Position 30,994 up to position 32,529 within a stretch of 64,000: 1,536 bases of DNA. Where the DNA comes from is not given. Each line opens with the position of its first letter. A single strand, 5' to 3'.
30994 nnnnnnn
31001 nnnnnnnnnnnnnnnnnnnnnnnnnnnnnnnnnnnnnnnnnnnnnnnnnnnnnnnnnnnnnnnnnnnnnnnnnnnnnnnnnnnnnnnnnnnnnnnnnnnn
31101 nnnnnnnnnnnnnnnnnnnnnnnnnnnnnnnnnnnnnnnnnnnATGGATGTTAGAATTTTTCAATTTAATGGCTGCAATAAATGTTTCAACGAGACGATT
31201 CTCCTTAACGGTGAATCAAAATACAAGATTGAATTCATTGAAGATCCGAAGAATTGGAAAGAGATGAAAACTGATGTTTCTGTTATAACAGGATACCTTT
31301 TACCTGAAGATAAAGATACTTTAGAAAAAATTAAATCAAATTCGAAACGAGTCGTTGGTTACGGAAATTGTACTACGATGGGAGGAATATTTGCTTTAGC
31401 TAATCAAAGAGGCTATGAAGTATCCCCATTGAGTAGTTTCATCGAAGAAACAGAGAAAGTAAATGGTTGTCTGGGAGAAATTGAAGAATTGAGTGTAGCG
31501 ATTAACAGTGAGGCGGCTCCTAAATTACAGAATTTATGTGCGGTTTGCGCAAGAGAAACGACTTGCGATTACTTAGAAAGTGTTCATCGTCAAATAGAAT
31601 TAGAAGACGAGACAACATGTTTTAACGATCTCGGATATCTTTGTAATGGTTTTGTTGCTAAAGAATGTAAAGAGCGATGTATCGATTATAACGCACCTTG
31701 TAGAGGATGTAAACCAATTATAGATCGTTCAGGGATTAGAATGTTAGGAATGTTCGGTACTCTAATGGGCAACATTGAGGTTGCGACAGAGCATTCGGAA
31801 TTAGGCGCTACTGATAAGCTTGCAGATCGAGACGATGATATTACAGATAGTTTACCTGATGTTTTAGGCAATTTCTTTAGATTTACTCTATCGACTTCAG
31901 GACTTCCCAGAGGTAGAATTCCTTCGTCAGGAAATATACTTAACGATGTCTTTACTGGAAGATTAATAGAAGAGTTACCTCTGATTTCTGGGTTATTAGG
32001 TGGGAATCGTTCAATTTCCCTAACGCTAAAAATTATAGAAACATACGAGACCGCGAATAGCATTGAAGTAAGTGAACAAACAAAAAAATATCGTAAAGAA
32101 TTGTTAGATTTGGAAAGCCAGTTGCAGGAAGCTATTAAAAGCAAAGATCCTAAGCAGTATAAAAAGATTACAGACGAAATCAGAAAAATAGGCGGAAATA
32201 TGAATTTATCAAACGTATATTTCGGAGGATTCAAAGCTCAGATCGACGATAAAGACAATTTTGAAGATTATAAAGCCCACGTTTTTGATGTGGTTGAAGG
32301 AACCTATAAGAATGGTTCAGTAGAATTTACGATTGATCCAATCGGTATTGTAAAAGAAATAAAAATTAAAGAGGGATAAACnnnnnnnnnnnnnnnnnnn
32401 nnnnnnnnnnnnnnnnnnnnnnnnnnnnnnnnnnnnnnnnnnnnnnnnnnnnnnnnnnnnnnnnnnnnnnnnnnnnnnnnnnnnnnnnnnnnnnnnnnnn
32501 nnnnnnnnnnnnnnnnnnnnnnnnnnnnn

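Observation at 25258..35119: Sulfur-relay (TusA, DsrE/F/H-like, DsrE2-like) genes fused into one supercluster with HdrCBA-MvhD-MvhG-like-FrhB::GltD and a second TusA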

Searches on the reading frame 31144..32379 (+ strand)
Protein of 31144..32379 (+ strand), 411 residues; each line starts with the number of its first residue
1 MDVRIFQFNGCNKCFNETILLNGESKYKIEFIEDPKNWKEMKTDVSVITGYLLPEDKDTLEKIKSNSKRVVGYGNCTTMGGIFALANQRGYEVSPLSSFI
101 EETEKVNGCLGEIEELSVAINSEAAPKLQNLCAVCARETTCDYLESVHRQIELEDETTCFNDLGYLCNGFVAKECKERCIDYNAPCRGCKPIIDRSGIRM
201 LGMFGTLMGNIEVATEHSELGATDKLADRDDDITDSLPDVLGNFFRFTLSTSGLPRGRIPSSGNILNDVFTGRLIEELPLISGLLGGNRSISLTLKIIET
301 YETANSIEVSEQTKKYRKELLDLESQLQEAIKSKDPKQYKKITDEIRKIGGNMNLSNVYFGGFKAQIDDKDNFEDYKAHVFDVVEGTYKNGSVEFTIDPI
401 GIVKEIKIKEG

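Call 3: search_protein_families(library=pfam, proteins=[window:31144-32379:+], max_evalue=0.01)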
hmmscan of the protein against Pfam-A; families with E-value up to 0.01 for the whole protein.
window:31144-32379:+ (411 aa): 2 families
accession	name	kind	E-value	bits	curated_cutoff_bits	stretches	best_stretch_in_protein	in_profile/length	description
PF01058.29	Oxidored_q6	-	1.6e-10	41.2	27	1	22-110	21-115/128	NADH ubiquinone oxidoreductase, 20 Kd subunit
PF03312.20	DUF272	-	0.009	16.8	25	0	352-397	19-64/124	Protein of unknown function (DUF272)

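Call 6: search_protein_families(library=ncbifam, proteins=[window:31144-32379:+], max_evalue=0.001)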
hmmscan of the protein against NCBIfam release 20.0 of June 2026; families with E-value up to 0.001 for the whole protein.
window:31144-32379:+ (411 aa): 2 families
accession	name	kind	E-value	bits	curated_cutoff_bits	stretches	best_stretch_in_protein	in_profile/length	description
NF045875.1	F420_non_VhuG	exception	1.3e-10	41.1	450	2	92-194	132-241/286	F420-non-reducing hydrogenase subunit VhuG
NF040836.1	sulfhyd_HydD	equivalog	0.00035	19.9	500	0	28-194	39-214/261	NADPH-dependent hydrogenase/sulfhydrogenase 1 subunit delta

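Call 7: find_encoding_contigs(protein=window:31144-32379:+, flank=10000, max_places=6)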
Protein window:31144-32379:+ (411 aa): no gene with exactly this product is on record in the collection.

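Call 8: find_homologous_proteins(query=window:31144-32379:+)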
Query window:31144-32379:+ (411 aa): 362 proteins with E <= 0.001 among 4967 candidates; the best 120 are listed.
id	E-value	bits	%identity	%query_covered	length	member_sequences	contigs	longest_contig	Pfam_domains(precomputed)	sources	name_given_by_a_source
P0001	1.5e-263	892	95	100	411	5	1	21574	PF01058.30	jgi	jgi:coenzyme F420-reducing hydrogenase gamma subunit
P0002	4.4e-246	834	88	100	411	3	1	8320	PF01058.30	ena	-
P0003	3.5e-242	822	85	100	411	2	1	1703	PF01058.30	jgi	jgi:coenzyme F420-reducing hydrogenase gamma subunit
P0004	2.9e-240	815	85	100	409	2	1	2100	PF01058.30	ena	-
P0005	4.9e-237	805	83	100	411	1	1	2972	PF01058.30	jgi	jgi:coenzyme F420-reducing hydrogenase gamma subunit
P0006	1.1e-233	794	84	100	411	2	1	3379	PF01058.30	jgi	jgi:coenzyme F420-reducing hydrogenase gamma subunit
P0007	1.7e-232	790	83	100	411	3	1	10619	PF01058.30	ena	-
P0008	4.1e-231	785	83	100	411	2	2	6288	PF01058.30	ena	-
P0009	1.3e-230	783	82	99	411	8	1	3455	PF01058.30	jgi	-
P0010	5.5e-230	781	82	100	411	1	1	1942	PF01058.30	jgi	-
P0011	6.9e-229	778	82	100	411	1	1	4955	PF01058.30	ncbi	-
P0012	3.8e-228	775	82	100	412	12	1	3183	PF01058.30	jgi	jgi:coenzyme F420-reducing hydrogenase gamma subunit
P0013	1.5e-226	770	81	100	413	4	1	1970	PF01058.30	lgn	-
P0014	9.8e-225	764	80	97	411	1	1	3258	PF01058.30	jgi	-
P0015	4.3e-224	762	79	100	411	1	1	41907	PF01058.30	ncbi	-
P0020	3.5e-223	759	79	100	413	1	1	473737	PF28234.1,PF01058.30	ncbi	-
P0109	5.9e-203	692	72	100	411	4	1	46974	PF01058.30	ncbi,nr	ncbi:MAG: hypothetical protein CEE43_15300 [Promethearchaeota archaeon Loki_b32]|nr:MAG: hypothetica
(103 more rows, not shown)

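Call 9: find_related_loci(query=window:31144-32379:+, collection=genome_contigs, flank=10000)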
Query window:31144-32379:+ (411 aa) in genome_contigs; peptide patterns used: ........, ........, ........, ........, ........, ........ (x = any residue, [..] = any of these).
98 stretches matched a pattern; 3 encode a relative of the query (tblastn E <= 1e-3); 3 distinct loci.
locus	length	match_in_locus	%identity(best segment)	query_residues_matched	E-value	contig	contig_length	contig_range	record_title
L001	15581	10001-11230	83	1-410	0e+0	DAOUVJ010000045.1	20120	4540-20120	MAG TPA_asm: Promethearchaeota archaeon isolate CSMAG_846 CSMAG_846_k141_1794080_length_20120_cov_11.9600, whole genome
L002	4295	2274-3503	82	1-410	0e+0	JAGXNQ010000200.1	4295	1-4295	MAG: Promethearchaeota archaeon isolate bin12 NODE_200_length_4295_cov_125.314367, whole genome shotgun sequence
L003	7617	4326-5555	81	1-410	0e+0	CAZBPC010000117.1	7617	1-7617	MAG TPA_asm: uncultured archaeon isolate SRP214966_co1_316 genome assembly, contig: NODE_15659_length_7617_cov_28.821873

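Call 10: find_encoding_contigs(protein=P0020, flank=10000, max_places=2)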
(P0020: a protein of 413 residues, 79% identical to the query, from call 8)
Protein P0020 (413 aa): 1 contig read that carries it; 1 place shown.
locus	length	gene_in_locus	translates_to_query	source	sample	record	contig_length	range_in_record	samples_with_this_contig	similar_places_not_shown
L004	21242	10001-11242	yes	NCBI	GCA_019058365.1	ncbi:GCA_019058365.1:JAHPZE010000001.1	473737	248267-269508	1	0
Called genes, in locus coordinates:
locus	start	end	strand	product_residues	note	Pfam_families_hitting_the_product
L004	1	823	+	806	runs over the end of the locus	PF09137:Glucodextran_N, PF00723:Glyco_hydro_15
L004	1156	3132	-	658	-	PF13229:Beta_helix, PF05048:NosD, PF13229:Beta_helix, PF05048:NosD, PF13229:Beta_helix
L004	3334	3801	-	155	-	PF08280:HTH_Mga (faint), PF13404:HTH_AsnC-type, PF13412:HTH_24, PF08279:HTH_11 (weak), PF16432:DUF5029 (weak), PF01037:AsnC_trans_reg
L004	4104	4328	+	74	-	PF01206:TusA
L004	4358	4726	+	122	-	PF02635:DsrE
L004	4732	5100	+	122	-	PF02635:DsrE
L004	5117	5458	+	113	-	PF04077:DsrH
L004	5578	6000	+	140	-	PF13686:DrsE_2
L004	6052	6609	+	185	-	PF12838:Fer4_7 (weak), PF13183:Fer4_8, PF13187:Fer4_9, PF13534:Fer4_17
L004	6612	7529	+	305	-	PF02754:CCG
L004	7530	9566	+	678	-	PF13484:Fer4_16 (faint), PF00890:FAD_binding_2 (weak), PF01134:GIDA (faint), PF13450:NAD_binding_8 (weak), PF13187:Fer4_9, PF12838:Fer4_7 (weak), PF14697:Fer4_21 (weak), PF00037:Fer4 (weak), +5 more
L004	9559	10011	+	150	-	PF02662:FlpD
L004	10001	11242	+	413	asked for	PF01058:Oxidored_q6, PF28234:DISC1_C (weak)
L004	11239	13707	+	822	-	PF04422:FrhB_FdhB_N, PF14691:Fer4_20, PF00070:Pyr_redox (faint), PF00743:FMO-like (faint), PF07992:Pyr_redox_2, PF13450:NAD_binding_8, PF13738:Pyr_redox_3, PF04432:FrhB_FdhB_C, +1 more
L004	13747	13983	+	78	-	PF01206:TusA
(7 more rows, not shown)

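Call 11: find_encoding_contigs(protein=P0109, flank=10000, max_places=2)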
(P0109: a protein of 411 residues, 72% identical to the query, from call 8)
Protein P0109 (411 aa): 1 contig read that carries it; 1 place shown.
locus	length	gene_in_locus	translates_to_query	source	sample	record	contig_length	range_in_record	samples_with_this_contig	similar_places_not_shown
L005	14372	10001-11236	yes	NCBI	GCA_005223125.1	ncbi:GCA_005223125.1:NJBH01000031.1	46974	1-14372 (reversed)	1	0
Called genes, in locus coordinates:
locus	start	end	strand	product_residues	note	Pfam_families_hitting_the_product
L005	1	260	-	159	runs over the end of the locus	-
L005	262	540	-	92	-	-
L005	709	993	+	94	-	-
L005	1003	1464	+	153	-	PF01850:PIN (weak)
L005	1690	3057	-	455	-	PF05048:NosD, PF13229:Beta_helix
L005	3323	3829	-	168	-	PF08279:HTH_11 (weak), PF13404:HTH_AsnC-type, PF13412:HTH_24, PF01037:AsnC_trans_reg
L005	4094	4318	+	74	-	PF01206:TusA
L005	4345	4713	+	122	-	PF02635:DsrE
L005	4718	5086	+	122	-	PF02635:DsrE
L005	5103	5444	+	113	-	PF04077:DsrH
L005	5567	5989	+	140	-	PF13686:DrsE_2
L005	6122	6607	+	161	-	PF13183:Fer4_8, PF12838:Fer4_7 (weak), PF13187:Fer4_9, PF13534:Fer4_17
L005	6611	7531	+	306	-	PF02754:CCG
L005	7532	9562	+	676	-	PF07992:Pyr_redox_2 (faint), PF00890:FAD_binding_2 (weak), PF01266:DAO (faint), PF13187:Fer4_9, PF12838:Fer4_7 (weak), PF13187:Fer4_9 (weak), PF14697:Fer4_21, PF00037:Fer4 (weak), +9 more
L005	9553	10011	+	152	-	PF02662:FlpD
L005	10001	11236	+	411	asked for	PF01058:Oxidored_q6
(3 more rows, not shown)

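Call 30: search_solved_structures(query=window:31144-32379:+, max_evalue=0.01, show_alignments=1)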
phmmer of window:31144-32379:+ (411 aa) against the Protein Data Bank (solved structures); distinct sequences matched with E-value up to 0.01: 6.
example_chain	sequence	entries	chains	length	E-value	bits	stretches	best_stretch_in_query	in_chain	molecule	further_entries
9sw2_E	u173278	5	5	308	1e-11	47.8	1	93-256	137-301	F420-non-reducing hydrogenase subunit G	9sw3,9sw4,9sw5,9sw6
5odc_E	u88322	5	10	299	4e-10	42.5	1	92-255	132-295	Methyl-viologen reducing hydrogenase subunit G | Methyl-viologen reducing hydrogenase, subunit G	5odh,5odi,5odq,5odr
9sfi_I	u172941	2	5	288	4.3e-07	32.6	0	131-195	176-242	F420-non-reducing hydrogenase small subunit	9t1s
9e1j_A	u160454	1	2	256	0.0062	18.8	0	29-85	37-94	Sulfhydrogenase 1 subunit delta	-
9nez_A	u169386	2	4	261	0.0071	18.7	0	29-85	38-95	Sulfhydrogenase 1 subunit delta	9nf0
9e15_A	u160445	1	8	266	0.0076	18.6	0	29-85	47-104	Sulfhydrogenase 1 subunit delta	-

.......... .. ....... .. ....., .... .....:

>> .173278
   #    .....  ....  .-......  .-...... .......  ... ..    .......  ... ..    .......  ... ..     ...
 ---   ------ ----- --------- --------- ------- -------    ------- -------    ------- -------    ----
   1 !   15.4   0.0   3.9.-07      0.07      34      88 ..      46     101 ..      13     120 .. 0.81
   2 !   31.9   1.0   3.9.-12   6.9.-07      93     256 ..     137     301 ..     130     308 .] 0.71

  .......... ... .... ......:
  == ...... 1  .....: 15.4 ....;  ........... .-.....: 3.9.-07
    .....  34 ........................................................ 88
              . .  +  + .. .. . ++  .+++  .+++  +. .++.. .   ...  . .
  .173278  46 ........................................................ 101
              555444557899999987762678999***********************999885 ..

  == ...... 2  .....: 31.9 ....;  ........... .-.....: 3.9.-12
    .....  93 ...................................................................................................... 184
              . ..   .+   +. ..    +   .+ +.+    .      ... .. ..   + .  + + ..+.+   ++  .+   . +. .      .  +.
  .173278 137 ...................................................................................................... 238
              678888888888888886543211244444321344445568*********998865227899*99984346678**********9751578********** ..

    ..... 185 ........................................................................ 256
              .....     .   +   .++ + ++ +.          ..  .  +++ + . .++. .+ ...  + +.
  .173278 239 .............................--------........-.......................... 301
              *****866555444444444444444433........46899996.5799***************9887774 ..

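Call 65: predict_structure(alignment_id=A1)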
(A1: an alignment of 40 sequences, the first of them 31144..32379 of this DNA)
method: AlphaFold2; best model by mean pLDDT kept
length: 411 residues; sequences in the alignment: 40
mean_pLDDT: 47.1   pTM: 0.39
mean pLDDT of the five models: 47.1, 41.7, 41.2, 40.2, 39.7
residues with pLDDT >= 90: 2; 70-90: 69; 50-70: 78; < 50: 262
segments of 3 or more residues with pLDDT < 50: 1-23, 74-90, 106-137, 147-229, 240-284, 350-368, 371-397, 400-411
pLDDT, mean of each block of 10 residues (from residue 1): 22 32 61 77 77 73 87 47 45 67 51 32 42 47 50 40 24 26 28 24 29 28 43 53 44 34 31 35 56 64 54 72 83 72 61 36 38 39 25 42 43 30
secondary structure, 60 per line:
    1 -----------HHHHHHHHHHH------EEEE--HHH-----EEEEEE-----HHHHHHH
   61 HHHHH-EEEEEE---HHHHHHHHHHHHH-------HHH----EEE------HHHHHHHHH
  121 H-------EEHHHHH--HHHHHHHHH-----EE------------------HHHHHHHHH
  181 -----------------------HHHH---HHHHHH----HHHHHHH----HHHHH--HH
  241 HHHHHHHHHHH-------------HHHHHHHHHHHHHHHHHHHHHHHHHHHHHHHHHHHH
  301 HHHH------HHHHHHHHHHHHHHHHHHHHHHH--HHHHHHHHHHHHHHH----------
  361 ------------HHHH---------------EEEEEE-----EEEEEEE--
elements in order: H12-22 E29-32 E43-48 H54-65 E67-72 H76-88 E103-105 H112-121 H131-135 H138-146 H172-180 H204-207 H211-216 H221-227 H232-236 H239-251 H265-304 H311-333 H336-350 H373-376 E392-397 E403-409

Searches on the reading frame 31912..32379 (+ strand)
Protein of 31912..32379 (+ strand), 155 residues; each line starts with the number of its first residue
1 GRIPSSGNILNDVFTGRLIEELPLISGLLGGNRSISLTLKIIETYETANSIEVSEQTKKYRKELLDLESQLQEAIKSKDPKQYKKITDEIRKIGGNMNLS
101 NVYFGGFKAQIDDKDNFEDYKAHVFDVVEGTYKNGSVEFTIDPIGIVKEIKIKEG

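Call 73: search_protein_families(library=pfam, proteins=[window:31912-32379:+], max_evalue=0.1)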
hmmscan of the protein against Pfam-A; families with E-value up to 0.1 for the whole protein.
window:31912-32379:+ (155 aa): 4 families
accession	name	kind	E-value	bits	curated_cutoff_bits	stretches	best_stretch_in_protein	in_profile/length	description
PF03312.20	DUF272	-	0.00046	21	25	0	23-78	49-103/124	Protein of unknown function (DUF272)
PF20648.2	DUF6809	-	0.014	16.7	27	1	45-108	14-76/85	Family of unknown function (DUF6809)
PF15372.11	DUF4600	-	0.021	15.6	27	1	38-98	40-102/128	Domain of unknown function (DUF4600)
PF12185.13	IR1-M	-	0.065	13.6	25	0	84-133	8-58/61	Nup358/RanBP2 E3 ligase domain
